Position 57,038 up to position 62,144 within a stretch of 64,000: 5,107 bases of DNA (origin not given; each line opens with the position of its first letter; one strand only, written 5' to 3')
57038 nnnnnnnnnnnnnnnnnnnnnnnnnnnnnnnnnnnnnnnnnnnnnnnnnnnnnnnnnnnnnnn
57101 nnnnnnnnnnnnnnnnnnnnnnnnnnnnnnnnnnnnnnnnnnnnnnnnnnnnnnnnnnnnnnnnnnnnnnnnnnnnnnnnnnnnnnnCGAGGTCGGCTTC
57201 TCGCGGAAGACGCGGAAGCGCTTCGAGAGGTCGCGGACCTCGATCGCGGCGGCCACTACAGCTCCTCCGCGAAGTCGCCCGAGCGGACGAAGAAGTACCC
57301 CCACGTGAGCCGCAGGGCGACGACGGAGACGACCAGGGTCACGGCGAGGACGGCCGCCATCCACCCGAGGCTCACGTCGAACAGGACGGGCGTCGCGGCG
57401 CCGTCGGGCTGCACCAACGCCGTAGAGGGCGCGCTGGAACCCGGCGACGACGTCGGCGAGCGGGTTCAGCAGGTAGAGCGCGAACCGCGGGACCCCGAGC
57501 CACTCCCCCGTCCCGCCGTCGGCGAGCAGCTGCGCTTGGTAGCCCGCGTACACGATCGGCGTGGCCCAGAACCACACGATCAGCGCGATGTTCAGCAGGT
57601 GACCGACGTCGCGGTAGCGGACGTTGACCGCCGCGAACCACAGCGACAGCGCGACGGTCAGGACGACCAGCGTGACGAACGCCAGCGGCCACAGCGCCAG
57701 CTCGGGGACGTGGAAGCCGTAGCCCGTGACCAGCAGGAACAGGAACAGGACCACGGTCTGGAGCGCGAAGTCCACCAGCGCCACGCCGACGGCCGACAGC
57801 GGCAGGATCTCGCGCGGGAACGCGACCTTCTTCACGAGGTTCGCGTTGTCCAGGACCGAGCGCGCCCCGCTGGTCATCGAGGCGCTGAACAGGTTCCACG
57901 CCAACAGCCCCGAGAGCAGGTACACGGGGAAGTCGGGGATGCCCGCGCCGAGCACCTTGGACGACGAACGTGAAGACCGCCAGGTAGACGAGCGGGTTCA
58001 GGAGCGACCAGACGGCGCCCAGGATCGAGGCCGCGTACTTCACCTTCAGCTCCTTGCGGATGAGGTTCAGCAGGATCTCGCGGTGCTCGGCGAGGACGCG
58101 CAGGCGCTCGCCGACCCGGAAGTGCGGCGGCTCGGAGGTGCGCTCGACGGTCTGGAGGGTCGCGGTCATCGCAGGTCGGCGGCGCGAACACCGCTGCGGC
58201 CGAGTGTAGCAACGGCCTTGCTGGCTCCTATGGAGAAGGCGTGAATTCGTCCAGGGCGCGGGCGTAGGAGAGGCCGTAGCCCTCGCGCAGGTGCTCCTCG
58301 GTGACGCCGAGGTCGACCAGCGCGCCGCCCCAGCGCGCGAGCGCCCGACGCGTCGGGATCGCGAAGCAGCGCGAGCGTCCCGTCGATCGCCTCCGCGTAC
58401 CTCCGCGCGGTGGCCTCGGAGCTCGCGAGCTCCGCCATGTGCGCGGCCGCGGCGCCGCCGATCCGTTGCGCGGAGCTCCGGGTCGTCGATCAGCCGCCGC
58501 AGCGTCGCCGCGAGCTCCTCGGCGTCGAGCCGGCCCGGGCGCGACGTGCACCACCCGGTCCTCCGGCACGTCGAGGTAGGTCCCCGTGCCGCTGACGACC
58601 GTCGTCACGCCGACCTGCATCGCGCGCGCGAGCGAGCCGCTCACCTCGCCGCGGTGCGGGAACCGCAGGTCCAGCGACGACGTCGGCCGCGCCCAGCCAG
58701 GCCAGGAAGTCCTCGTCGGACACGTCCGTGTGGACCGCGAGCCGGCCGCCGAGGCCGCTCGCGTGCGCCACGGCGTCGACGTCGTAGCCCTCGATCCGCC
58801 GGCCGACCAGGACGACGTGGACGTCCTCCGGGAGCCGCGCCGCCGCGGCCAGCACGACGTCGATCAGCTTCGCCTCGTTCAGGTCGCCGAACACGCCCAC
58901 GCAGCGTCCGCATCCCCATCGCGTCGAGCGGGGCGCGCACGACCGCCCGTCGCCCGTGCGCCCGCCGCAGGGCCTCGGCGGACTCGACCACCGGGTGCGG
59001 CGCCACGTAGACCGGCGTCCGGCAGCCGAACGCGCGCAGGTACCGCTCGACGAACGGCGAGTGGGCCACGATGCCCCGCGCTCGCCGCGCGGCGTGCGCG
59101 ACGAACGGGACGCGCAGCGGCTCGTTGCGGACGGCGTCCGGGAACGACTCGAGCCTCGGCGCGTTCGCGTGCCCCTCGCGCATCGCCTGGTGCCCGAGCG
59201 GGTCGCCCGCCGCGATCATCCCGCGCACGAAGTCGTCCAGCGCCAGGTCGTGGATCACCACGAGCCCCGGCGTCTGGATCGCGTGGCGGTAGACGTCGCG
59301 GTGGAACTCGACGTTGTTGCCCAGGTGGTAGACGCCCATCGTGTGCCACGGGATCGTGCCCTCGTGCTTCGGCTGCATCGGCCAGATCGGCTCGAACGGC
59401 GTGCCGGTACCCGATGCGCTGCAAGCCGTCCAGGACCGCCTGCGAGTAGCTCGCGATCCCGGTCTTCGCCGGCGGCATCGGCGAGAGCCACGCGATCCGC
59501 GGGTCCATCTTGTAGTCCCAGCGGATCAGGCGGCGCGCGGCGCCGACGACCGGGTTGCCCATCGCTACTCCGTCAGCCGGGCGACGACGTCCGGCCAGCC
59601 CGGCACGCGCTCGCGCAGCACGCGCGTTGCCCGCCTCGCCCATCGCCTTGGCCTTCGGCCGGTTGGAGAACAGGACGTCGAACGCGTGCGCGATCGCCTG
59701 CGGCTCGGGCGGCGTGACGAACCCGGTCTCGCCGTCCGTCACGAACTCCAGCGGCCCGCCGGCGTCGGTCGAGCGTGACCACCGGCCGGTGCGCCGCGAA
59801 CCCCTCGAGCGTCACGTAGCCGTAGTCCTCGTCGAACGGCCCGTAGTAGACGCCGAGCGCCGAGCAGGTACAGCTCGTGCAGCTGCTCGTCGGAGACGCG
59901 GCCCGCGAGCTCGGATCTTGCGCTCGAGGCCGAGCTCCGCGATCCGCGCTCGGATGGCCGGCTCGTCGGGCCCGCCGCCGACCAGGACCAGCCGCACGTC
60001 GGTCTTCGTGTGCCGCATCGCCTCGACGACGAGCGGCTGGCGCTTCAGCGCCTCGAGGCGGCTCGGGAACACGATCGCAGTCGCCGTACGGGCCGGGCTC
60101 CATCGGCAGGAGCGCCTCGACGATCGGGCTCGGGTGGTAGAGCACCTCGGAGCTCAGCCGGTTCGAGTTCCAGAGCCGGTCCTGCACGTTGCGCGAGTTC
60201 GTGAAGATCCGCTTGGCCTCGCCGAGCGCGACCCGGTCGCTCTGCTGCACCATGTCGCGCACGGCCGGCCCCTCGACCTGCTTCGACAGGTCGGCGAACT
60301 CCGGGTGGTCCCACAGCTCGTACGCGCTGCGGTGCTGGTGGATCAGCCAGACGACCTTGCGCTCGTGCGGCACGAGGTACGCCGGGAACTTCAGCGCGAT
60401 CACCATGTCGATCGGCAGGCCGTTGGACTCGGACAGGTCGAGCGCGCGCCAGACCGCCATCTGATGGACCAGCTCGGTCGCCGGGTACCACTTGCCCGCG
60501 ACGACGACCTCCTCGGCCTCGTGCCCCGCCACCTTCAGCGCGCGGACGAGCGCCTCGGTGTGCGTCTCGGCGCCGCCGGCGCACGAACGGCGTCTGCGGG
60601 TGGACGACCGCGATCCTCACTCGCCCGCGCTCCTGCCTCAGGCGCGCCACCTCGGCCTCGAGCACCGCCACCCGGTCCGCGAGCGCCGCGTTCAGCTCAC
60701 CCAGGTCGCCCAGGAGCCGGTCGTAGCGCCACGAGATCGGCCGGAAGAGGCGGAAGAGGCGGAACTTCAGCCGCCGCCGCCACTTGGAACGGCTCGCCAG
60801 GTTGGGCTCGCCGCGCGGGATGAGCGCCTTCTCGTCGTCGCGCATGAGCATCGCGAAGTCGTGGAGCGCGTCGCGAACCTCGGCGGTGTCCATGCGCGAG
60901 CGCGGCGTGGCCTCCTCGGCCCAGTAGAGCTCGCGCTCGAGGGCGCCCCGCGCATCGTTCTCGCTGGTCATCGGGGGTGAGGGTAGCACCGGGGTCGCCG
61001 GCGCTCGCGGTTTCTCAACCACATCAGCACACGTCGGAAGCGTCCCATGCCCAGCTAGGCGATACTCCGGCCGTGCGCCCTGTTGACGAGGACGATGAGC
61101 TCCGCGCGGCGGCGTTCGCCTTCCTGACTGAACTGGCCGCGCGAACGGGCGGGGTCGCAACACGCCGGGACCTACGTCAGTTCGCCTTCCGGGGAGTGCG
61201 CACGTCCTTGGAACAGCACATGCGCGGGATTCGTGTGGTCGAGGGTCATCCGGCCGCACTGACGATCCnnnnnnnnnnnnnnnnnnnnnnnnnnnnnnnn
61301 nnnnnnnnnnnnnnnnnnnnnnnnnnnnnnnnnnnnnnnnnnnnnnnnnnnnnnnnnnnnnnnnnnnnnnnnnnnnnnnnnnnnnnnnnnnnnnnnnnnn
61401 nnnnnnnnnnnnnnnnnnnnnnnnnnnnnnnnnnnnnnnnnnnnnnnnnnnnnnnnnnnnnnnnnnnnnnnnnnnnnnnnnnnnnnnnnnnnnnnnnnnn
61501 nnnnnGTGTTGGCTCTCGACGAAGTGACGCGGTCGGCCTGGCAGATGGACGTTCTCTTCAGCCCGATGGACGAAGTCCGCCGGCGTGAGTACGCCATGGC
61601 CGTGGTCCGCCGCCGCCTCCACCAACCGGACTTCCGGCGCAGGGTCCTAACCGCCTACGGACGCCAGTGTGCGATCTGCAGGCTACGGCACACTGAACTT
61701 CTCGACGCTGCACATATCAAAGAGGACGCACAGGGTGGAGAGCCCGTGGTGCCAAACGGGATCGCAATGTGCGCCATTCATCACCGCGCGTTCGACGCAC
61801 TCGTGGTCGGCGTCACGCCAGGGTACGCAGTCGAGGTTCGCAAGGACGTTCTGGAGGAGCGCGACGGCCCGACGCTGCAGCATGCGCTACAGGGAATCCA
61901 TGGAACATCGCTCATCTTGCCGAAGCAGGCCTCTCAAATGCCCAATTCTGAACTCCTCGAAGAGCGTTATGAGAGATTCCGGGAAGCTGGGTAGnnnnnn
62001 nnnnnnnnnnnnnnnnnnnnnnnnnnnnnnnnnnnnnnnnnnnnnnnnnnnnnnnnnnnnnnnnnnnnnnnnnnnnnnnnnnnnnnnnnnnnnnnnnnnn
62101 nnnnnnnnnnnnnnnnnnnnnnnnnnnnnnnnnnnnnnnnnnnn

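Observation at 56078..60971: Four consecutive surface-glycan genes carry at least 16 frame changes while their operon neighbours are intact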

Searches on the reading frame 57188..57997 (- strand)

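Call 7: search_protein_families(library=pfam, proteins=[window:57188-57997:-], max_evalue=0.01)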
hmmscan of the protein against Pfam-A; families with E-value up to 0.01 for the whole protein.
window:57188-57997:- (270 aa): 1 family
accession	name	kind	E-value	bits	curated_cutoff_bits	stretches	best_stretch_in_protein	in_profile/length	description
PF01061.29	ABC2_membrane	-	2.8e-11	43.8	26.9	1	25-150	52-181/211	ABC-2 type transporter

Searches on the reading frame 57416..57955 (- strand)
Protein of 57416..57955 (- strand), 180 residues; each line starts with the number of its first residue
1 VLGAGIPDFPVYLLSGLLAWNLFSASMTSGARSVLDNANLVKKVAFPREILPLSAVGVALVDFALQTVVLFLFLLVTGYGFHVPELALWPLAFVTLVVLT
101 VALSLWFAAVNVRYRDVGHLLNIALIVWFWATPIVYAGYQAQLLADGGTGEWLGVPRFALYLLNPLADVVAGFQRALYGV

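Call 9: find_related_loci(query=window:57416-57955:-, collection=genome_contigs, flank=10000)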
Query seq(180 aa) (180 aa) in genome_contigs; peptide patterns used: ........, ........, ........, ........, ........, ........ (x = any residue, [..] = any of these).
599 stretches matched a pattern (row limit reached: there are more); 156 encode a relative of the query (tblastn E <= 1e-3); the best 80 are kept; 80 distinct loci.
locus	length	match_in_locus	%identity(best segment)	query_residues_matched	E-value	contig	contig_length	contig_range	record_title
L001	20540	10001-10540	82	1-180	3e-96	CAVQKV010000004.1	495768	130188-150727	MAG: uncultured Actinomycetes bacterium isolate MFD00031.bin.2.24 genome assembly, contig: contig_38209, whole genome sh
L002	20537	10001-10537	83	1-179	5e-94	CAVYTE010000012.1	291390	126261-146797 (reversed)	MAG: uncultured Actinomycetes bacterium isolate MFD05454.bin.2.263 genome assembly, contig: contig_30926, whole genome s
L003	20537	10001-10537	82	1-179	2e-93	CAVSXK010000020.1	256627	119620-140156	MAG: uncultured Actinomycetes bacterium isolate MFD05567.bin.2.20 genome assembly, contig: contig_51298, whole genome sh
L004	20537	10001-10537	83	1-179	3e-92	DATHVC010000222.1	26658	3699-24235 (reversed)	MAG TPA_asm: Actinomycetota bacterium isolate SMAG_U16123 k141_1756215, whole genome shotgun sequence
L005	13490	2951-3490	84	1-180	3e-92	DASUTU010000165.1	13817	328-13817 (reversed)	MAG TPA_asm: Actinomycetota bacterium isolate SMAG_U1771 k141_1272735, whole genome shotgun sequence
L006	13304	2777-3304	81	1-178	1e-91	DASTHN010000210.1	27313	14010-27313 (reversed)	MAG TPA_asm: Actinomycetota bacterium isolate SMAG_U671 k141_907656, whole genome shotgun sequence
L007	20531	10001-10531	79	1-179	2e-90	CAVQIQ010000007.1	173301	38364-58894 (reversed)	MAG: uncultured Actinomycetes bacterium isolate MFD10007.bin.3.88 genome assembly, contig: contig_27314, whole genome sh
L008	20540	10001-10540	82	1-180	4e-90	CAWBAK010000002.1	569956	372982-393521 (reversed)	MAG: uncultured Actinomycetes bacterium isolate MFD09206.bin.1.69 genome assembly, contig: contig_12253, whole genome sh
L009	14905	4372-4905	78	1-180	3e-88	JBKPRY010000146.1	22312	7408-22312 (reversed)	MAG: Actinomycetota bacterium isolate GS_EKS_MAG_00036 GS_EKS_000000449704, whole genome shotgun sequence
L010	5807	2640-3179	81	1-180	2e-88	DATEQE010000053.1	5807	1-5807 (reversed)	MAG TPA_asm: Actinomycetota bacterium isolate SMAG_U9039 k141_168016, whole genome shotgun sequence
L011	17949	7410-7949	82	1-180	1e-87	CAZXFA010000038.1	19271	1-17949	MAG TPA_asm: uncultured Actinomycetes bacterium isolate SRP321284_co1_126 genome assembly, contig: NODE_3378_length_1927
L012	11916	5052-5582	80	1-179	4e-87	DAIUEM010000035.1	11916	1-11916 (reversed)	MAG TPA_asm: Actinomycetota bacterium isolate CTOTU25593 NODE_2471_length_11916_cov_4.486468, whole genome shotgun seque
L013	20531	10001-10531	81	1-180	1e-85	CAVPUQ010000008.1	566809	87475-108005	MAG: uncultured Actinomycetes bacterium isolate MFD09964.bin.2.60 genome assembly, contig: contig_52566, whole genome sh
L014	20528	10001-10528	79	1-178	4e-83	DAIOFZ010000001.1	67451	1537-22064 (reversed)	MAG TPA_asm: Actinomycetota bacterium isolate CTOTU21649 NODE_20_length_67451_cov_6.345317, whole genome shotgun sequenc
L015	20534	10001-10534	76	1-180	5e-83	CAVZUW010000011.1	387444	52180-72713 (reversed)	MAG: uncultured Actinomycetes bacterium isolate MFD09267.bin.2.223 genome assembly, contig: contig_42203, whole genome s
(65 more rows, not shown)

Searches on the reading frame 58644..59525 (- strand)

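Call 7: search_protein_families(library=pfam, proteins=[window:58644-59525:-], max_evalue=0.01)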
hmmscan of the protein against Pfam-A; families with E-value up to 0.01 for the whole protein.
window:58644-59525:- (294 aa): 1 family
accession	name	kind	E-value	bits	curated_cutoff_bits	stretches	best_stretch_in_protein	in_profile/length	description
PF13439.12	Glyco_transf_4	-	0.001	19.6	28.5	1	131-179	116-166/170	Glycosyltransferase Family 4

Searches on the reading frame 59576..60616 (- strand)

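Call 7: search_protein_families(library=pfam, proteins=[window:59576-60616:-], max_evalue=0.01)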
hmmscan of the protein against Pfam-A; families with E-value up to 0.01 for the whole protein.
window:59576-60616:- (347 aa): 1 family
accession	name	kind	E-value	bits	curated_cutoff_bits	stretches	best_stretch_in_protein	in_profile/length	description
PF13439.12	Glyco_transf_4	-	0.0045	17.5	28.5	0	14-48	2-36/170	Glycosyltransferase Family 4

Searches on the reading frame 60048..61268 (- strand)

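Call 7: search_protein_families(library=pfam, proteins=[window:60048-61268:-], max_evalue=0.01)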
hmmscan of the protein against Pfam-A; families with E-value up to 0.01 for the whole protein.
window:60048-61268:- (407 aa): 1 family
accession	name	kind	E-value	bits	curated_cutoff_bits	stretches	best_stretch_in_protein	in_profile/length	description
PF06698.16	DUF1192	-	0.0076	16.8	25.5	0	196-216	25-45/58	Protein of unknown function (DUF1192)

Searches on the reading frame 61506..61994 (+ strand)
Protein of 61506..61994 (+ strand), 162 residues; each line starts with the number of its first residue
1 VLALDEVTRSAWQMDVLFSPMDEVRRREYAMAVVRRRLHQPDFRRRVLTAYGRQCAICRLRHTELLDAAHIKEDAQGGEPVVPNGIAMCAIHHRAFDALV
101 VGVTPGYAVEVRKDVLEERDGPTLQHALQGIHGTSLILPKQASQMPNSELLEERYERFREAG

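Call 6: search_protein_families(library=pfam, proteins=[window:61506-61994:+], max_evalue=0.01)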
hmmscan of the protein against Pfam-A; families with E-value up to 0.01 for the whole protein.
window:61506-61994:+ (162 aa): 1 family
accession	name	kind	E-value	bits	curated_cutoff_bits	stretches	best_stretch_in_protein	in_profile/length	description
PF13391.12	HNH_2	-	1e-08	35.3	21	1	55-101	1-63/66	HNH endonuclease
